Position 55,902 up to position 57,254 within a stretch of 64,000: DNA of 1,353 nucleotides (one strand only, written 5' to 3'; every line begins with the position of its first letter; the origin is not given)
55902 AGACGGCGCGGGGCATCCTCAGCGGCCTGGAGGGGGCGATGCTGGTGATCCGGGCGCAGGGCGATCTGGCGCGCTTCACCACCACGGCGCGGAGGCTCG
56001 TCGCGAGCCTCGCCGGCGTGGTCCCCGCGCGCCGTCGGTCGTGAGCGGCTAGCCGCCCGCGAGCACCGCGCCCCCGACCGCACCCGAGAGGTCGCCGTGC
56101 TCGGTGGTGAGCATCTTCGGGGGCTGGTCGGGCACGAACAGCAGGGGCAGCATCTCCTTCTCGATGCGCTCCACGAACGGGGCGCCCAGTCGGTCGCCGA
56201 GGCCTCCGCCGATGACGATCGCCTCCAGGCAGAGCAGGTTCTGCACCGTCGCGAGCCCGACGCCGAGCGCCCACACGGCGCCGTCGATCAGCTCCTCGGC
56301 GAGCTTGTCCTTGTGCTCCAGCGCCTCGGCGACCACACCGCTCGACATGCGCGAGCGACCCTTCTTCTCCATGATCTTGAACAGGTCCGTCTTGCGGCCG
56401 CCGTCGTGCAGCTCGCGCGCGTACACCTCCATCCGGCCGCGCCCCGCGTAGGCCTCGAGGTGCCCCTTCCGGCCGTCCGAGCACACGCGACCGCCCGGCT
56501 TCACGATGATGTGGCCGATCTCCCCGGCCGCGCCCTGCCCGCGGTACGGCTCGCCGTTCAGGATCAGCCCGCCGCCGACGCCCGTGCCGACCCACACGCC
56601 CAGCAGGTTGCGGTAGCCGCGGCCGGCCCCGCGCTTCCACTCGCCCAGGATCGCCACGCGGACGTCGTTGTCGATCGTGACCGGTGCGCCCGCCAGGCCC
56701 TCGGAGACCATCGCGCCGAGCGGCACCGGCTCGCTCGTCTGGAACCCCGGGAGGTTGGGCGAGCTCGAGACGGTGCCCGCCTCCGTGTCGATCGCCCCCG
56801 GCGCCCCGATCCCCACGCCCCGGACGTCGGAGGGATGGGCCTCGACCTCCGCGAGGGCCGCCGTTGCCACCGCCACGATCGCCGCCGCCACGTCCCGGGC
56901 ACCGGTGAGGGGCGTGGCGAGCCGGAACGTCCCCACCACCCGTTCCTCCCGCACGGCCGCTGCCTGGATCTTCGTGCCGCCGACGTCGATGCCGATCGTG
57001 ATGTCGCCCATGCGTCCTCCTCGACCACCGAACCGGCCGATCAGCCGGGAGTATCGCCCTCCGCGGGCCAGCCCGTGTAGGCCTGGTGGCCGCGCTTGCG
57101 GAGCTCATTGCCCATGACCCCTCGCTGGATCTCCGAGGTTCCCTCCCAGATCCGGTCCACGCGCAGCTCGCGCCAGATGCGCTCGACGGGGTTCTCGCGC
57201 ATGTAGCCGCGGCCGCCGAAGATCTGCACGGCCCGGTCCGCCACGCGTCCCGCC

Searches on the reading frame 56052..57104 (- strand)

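Call 61: search_protein_families(library=pfam, proteins=[window:56052-57104:-], max_evalue=0.0001)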
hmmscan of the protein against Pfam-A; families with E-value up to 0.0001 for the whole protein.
window:56052-57104:- (351 aa): 1 family
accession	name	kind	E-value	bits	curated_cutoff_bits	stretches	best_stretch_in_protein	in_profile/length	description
PF00480.26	ROK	-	8.6e-46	157.2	22.9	1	36-349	1-291/294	ROK family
